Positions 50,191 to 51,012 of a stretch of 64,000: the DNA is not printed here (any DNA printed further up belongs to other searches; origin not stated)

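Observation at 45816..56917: Uncharacterised ~170-aa module present five times across three genes: two T9SS-tagged twin-module paralogs and a SusD-adjacent lipoprotein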

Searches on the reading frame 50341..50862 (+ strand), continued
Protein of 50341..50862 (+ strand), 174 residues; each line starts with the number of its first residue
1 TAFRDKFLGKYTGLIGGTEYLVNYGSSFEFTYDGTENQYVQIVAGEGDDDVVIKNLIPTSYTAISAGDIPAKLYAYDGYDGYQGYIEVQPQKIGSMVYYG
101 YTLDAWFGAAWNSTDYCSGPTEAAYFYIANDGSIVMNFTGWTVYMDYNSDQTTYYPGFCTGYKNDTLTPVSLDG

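Call 85: search_protein_families(library=ncbifam, proteins=[L010:11084-13570:+, L010:1198-1899:+, L010:1844-3424:+], max_evalue=0.001)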
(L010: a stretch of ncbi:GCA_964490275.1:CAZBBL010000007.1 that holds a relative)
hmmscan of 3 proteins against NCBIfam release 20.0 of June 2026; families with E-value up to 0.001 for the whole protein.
L010:11084-13570:+ (829 aa): 6 families
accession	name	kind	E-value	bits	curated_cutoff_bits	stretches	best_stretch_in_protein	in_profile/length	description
NF053518.1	DipepPtdsDpp5Prph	equivalog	5.5e-52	177.2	900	1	352-816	200-654/655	dipeptidyl-peptidase Dpp5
NF033523.0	lasso_peptidase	equivalog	1.7e-26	93.2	400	1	465-817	281-638/638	Atxe2 family lasso peptide isopeptidase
NF050058.1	e_dPHAscl_type1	hypoth_equivalog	1.8e-09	37.5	150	1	619-779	50-207/276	extracellular catalytic domain type 1 short-chain-length polyhydroxyalkanoate depolymerase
NF007857.0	PRK10566.1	equivalog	6.3e-07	29.5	201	1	586-781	22-217/249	esterase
NF003780.0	PRK05371.1-1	subfamily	4.8e-05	22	642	1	732-818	293-373/594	Xaa-Pro dipeptidyl-peptidase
TIGR02800.1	propeller_TolB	equivalog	0.00037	19.5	343.15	0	225-305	309-390/418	Tol-Pal system beta propeller repeat protein TolB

L010:1198-1899:+ (234 aa): 93 families (the best 25 are shown)
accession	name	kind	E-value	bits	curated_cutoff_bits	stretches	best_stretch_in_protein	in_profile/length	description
NF053854.1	RespRegPhoBBctds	equivalog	6.1e-89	297.2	270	1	5-231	1-225/225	two-component system response regulator PhoB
TIGR02154.1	PhoB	equivalog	2.5e-59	200.3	296.2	1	1-230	1-225/226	phosphate regulon transcriptional regulator PhoB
NF008296.0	PRK11083.1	equivalog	1.8e-47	161.6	273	1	3-231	4-226/228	two-component system response regulator CreB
NF045944.1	ResRegRpaBCyano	equivalog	5.7e-46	156.7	330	1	6-231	1-228/229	response regulator transcription factor RpaB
NF040534.1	resp_reg_YycF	equivalog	1.4e-45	155.4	340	1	4-232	2-229/231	response regulator YycF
NF007546.0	PRK10161.1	equivalog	8.8e-45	153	471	1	2-230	2-225/229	phosphate response regulator transcription factor PhoB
NF033120.0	vanR_FM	exception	1.1e-44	152.8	460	1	2-231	3-230/231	vancomycin resistance response regulator transcription factor, VanR-F/VanR-M family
NF033117.2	vanR_ACDEGLN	exception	1.8e-44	152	350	1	5-228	1-223/226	VanR-ABDEGLN family response regulator transcription factor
NF041733.1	resp_reg_CseB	equivalog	1.6e-42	145.4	350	1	4-231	2-227/228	two-component system response regulator CseB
NF008199.0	PRK10955.1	equivalog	3.6e-41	141.6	341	1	4-219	3-214/232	envelope stress response regulator transcription factor CpxR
NF041734.1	resp_reg_RppA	equivalog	4.3e-41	140.8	250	1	4-231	2-228/229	two-component system response regulator RppA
NF041209.1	resp_regPieR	equivalog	2.1e-38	132.3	450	1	4-232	2-229/231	two component system response regulator PieR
NF040689.1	MtrAB_MtrA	equivalog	3.1e-37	128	300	1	5-228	1-216/219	MtrAB system response regulator MtrA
TIGR01387.1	cztR_silR_copR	subfamily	8.4e-37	126.9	279.2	1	5-229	1-217/218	heavy metal response regulator transcription factor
NF012227.0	AdeR_RR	equivalog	1e-36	126.6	340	1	4-218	13-222/239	efflux system response regulator transcription factor AdeR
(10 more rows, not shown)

L010:1844-3424:+ (527 aa): 77 families (the best 25 are shown)
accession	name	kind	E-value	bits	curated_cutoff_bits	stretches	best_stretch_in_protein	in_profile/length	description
NF053855.1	HisKinPhoRBctds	equivalog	1.2e-106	357.4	500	2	271-498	353-581/583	two-component system sensor histidine kinase PhoR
TIGR02966.1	phoR_proteo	equivalog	5e-56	190.1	334.2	1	277-497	112-332/333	phosphate regulon sensor histidine kinase PhoR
NF046044.1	PnpS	equivalog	1.6e-53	182.1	400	1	279-499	170-390/390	two-component system histidine kinase PnpS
NF033092.0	HK_WalK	equivalog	3e-48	164.8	725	1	277-500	370-594/594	cell wall metabolism sensor histidine kinase WalK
NF008235.0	PRK11006.1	equivalog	2.9e-45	154.9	390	1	277-499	202-422/431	phosphate regulon sensor histidine kinase PhoR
NF041735.1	hist_kin_RppB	equivalog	2.4e-41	141.9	400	1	279-499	216-438/438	two-component system sensor histidine kinase RppB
NF033091.0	HK_VanS_ACDEFG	equivalog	7.6e-37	127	400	1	270-488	65-283/293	vancomycin resistance histidine kinase VanS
NF008312.0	PRK11100.1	equivalog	4.6e-36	124.7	356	1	159-499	154-473/477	two-component system sensor histidine kinase CreC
NF040691.1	MtrAB_MtrB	equivalog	6.2e-35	121.2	450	1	263-500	257-492/507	MtrAB system histidine kinase MtrB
NF007007.0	PRK09470.1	equivalog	2.4e-34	119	486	1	275-502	241-461/463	envelope stress sensor histidine kinase CpxA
NF007898.0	PRK10604.1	equivalog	4.3e-34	118.4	478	1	277-505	210-428/433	two-component system sensor histidine kinase RstB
NF012226.0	AdeS_HK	equivalog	3e-32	112.2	500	1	182-498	56-349/353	two-component sensor histidine kinase AdeS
NF047465.1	hybrid_HK_LvrA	exception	1.4e-31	109.3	1200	1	261-505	184-427/819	hybrid histidine kinase/response regulator LvrA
NF045900.1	HisKinCpxALeg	equivalog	2e-31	109.2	800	1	191-500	158-451/451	two-component system sensor histidine kinase CpxA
NF047874.1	MASE3_PAS_HK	subfamily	3.7e-31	108.6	560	1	256-505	375-630/655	MASE3 domain-containing sensor histidine kinase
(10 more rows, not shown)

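Call 92: fold_search(model_id=the predicted structure, library=viral)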
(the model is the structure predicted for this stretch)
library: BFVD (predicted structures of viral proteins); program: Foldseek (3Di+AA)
matches with E <= 10: 281; with E <= 0.001: 1
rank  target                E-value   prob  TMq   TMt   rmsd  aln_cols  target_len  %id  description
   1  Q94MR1                7.9e-04  1.00  0.49  0.58   4.7       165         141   14  p58 [Myxococcus phage Mx8]
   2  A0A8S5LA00            1.3e-01  0.35  0.26  0.32  10.7       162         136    9  Lipocalin-like domain-containing protein [Myoviridae sp. ctPuP5]
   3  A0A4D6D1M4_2          2.9e-01  0.06  0.15  0.06  16.0       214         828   12  (no name in the UniProt tables at hand)
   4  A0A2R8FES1            3.4e-01  0.14  0.25  0.25  15.6       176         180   10  Uncharacterized protein [Brazilian cedratvirus IHUMI]
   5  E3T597                3.4e-01  0.04  0.13  0.05  22.8       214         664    6  Uncharacterized protein [Cafeteria roenbergensis virus (strain BV-PW1)]
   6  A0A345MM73            3.5e-01  0.44  0.32  0.33   8.3       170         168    8  (no name in the UniProt tables at hand)
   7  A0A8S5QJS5            4.1e-01  0.07  0.15  0.19  12.6       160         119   11  Head-tail joining protein [Siphoviridae sp. ctezl47]
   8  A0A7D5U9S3            4.6e-01  0.06  0.17  0.08  19.2       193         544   11  (no name in the UniProt tables at hand)
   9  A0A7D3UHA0            5.3e-01  0.04  0.13  0.14  17.6       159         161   10  (no name in the UniProt tables at hand)
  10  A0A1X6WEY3            6.9e-01  0.06  0.20  0.20  13.8       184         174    9  (no name in the UniProt tables at hand)
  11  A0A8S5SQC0            6.9e-01  0.04  0.19  0.12  19.3       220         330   12  Uncharacterized protein [Siphoviridae sp. ctqSm5]
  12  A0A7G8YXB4            7.2e-01  0.03  0.14  0.06  16.4       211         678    9  RNA-directed RNA polymerase C-terminal domain-containing protein (Fragment) [Clinch picorna-like virus 3]
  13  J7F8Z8                7.6e-01  0.06  0.18  0.20  16.0       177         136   10  Structural protein [Agrobacterium phage 7-7-1]
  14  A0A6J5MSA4            7.6e-01  0.03  0.15  0.17  13.0       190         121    9  Uncharacterized protein [uncultured Caudovirales phage]
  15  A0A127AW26            7.6e-01  0.03  0.12  0.12  18.2       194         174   10  Uncharacterized protein [Bacillus phage SP-15]
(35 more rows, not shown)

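Call 104: find_encoding_contigs(protein=P0025, flank=10000, max_places=2)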
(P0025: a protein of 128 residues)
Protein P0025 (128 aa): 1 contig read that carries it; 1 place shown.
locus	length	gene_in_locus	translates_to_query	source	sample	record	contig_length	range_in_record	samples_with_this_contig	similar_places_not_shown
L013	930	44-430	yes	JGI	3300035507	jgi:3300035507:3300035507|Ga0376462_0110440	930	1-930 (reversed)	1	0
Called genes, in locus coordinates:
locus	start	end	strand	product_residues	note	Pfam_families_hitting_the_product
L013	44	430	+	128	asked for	-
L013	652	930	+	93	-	?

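Call 105: find_encoding_contigs(protein=P0020, flank=10000, max_places=2)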
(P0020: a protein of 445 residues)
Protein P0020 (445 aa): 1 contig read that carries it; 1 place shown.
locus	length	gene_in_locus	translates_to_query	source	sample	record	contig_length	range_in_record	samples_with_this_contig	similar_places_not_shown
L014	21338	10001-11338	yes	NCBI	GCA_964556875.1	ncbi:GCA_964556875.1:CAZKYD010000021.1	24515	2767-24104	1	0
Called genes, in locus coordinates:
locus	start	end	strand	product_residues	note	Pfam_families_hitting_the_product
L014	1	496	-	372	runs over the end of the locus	PF20200:DUF6562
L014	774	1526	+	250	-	PF13568:OMP_b-brl_2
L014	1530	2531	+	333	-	PF11751:PorP_SprF, PF13729:TraF_2 (weak)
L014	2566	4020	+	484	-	PF03781:FGE-sulfatase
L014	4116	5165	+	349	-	-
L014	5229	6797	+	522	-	PF12081:GldM_1st, PF21601:GldM_2nd, PF21602:GldM_3rd, PF12080:GldM_4th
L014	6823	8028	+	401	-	PF19841:GldN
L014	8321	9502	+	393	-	PF00691:OmpA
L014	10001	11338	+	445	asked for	-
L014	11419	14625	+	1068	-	PF13620:CarboxypepD_reg, PF13715:CarbopepD_reg_2, PF07715:Plug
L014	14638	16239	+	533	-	PF14322:SusD-like_3, PF07980:SusD_RagB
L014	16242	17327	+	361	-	-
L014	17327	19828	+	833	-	PF02129:Peptidase_S15 (faint), PF00326:Peptidase_S9, PF12146:Hydrolase_4 (faint)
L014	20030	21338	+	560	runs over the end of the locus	PF13176:TPR_7 (faint), PF00515:TPR_1 (faint), PF07719:TPR_2 (faint), PF13181:TPR_8 (faint), PF13424:TPR_12 (faint)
